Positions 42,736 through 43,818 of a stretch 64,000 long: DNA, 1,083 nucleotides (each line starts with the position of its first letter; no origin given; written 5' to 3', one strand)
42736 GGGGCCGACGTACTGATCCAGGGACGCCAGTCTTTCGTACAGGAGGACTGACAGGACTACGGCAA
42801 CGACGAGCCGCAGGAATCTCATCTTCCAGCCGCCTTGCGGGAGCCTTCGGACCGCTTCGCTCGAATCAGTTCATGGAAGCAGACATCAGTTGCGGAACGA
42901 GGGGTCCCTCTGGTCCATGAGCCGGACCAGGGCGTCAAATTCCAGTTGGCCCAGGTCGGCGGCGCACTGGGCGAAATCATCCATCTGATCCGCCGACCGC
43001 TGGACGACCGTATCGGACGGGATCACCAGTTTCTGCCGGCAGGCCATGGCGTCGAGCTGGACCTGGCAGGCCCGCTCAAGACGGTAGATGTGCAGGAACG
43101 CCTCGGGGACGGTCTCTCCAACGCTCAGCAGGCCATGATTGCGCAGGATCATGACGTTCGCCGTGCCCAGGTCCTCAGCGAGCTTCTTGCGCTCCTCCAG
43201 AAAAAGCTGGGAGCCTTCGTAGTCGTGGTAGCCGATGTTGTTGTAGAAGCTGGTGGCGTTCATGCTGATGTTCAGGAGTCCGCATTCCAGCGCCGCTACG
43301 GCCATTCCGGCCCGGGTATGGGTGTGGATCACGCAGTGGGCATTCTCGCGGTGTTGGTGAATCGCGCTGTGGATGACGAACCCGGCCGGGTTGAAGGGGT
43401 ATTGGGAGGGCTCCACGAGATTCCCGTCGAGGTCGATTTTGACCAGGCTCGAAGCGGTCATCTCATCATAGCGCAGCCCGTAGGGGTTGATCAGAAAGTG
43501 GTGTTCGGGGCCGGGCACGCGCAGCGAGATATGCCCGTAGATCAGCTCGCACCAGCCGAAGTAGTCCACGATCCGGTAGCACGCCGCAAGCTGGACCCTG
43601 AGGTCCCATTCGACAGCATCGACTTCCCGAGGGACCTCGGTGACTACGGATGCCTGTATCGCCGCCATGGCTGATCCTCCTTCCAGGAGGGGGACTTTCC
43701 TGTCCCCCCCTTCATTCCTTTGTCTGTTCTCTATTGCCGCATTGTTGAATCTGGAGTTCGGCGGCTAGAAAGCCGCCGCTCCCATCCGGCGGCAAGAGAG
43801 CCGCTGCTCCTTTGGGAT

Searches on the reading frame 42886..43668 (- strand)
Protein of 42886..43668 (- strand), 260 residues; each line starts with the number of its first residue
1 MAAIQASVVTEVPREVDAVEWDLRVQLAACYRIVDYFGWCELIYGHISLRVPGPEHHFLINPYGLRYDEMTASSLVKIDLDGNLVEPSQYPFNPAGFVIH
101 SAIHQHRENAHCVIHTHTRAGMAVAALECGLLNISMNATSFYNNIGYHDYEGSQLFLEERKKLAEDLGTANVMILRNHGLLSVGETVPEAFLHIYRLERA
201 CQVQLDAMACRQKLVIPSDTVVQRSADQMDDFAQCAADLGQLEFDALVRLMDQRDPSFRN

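Call 6: search_protein_families(library=pfam, proteins=[window:42886-43668:-])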
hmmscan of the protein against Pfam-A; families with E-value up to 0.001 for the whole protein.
window:42886-43668:- (260 aa): 1 family
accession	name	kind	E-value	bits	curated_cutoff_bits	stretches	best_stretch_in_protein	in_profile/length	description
PF00596.27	Aldolase_II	-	2.4e-52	177.9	22.2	1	26-205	2-183/183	Class II Aldolase and Adducin N-terminal domain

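Call 8: find_encoding_contigs(protein=window:42886-43668:-, flank=10000, max_places=6)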
Protein window:42886-43668:- (260 aa): 2 contigs read that carry it; 1 place shown.
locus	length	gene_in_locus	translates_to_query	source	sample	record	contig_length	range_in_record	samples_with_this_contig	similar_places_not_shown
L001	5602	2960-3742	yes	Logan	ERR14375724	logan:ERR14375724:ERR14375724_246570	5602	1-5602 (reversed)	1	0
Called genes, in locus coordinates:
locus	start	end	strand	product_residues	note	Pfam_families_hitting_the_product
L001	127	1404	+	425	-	PF01566:Nramp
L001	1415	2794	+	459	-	PF13378:MR_MLE_C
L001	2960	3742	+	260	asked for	PF00596:Aldolase_II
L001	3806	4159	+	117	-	-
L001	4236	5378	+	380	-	PF01408:GFO_IDH_MocA, PF22725:GFO_IDH_MocA_C3, PF02894:GFO_IDH_MocA_C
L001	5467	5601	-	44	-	?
